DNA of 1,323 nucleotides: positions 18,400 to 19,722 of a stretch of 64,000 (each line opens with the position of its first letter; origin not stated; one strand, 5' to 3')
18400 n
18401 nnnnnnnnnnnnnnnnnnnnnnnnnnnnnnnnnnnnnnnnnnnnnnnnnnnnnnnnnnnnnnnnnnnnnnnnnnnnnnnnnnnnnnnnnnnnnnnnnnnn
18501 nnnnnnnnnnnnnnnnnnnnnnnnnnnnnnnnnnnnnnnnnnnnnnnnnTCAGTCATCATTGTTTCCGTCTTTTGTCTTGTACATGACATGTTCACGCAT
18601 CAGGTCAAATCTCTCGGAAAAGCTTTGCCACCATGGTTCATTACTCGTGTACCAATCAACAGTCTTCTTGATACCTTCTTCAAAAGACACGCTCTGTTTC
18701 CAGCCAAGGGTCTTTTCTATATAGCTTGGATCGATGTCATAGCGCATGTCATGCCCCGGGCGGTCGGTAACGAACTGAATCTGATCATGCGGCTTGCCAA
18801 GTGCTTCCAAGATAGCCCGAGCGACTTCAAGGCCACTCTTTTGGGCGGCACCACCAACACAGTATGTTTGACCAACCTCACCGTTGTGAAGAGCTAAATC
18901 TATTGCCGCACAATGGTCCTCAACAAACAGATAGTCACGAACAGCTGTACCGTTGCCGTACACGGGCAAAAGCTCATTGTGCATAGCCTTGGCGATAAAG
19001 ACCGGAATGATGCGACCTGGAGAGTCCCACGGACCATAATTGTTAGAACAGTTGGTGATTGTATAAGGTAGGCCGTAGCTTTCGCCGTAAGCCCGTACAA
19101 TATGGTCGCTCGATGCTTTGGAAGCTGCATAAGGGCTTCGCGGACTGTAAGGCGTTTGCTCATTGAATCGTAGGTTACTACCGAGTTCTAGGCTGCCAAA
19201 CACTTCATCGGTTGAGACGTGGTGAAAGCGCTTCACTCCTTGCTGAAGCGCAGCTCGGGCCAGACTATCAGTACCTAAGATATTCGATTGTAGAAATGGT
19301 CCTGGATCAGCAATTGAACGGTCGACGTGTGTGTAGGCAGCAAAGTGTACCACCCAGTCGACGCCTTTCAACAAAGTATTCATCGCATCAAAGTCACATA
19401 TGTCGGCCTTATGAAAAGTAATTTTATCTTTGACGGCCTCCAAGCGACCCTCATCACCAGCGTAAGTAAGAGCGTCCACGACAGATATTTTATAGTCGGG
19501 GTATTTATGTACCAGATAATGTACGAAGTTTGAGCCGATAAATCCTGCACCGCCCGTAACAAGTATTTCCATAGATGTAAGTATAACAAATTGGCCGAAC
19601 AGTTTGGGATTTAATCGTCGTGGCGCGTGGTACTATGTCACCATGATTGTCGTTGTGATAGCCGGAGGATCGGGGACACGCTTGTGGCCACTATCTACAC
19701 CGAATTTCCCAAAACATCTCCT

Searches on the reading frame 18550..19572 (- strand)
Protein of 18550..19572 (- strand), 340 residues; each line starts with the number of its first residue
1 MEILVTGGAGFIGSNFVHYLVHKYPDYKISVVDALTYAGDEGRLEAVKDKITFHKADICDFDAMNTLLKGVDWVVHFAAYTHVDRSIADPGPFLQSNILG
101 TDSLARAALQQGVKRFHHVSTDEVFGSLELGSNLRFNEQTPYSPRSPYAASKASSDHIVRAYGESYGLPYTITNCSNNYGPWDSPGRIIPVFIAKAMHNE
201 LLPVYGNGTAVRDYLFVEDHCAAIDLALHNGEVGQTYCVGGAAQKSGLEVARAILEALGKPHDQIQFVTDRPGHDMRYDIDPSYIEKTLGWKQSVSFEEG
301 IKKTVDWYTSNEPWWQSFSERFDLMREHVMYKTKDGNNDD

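Call 36: search_protein_families(library=pfam, proteins=[window:18550-19572:-], max_evalue=0.001)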
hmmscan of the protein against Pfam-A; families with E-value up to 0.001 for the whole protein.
window:18550-19572:- (340 aa): 9 families
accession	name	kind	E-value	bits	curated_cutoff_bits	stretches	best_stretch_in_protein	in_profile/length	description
PF16363.11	GDP_Man_Dehyd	-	4.7e-77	260.1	27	1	4-304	1-332/332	GDP-mannose 4,6 dehydratase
PF01370.27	Epimerase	-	6e-65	219.5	20.9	1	3-240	1-240/240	NAD dependent epimerase/dehydratase family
PF01073.25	3Beta_HSD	-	2.5e-21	76.4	22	1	4-227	1-228/280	3-beta hydroxysteroid dehydrogenase/isomerase family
PF02719.21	Polysacc_synt_2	-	2.4e-19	70.1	20.2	1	3-274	1-267/293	Polysaccharide biosynthesis protein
PF04321.23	RmlD_sub_bind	-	5.2e-18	65.5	27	1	1-268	1-241/287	RmlD substrate binding domain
PF07993.18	NAD_binding_4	-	3.2e-15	56.4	20.1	1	5-177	1-206/258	Male sterility protein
PF13460.12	NAD_binding_10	-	1.6e-08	35.1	27.2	1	7-172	1-140/184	NAD(P)H-binding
PF05368.20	NmrA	-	1.3e-06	28.7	27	1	2-175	4-148/298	NmrA-like family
PF03435.24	Sacchrp_dh_NADP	-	6.4e-05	23.7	25.1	1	8-81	5-79/129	Saccharopine dehydrogenase NADP binding domain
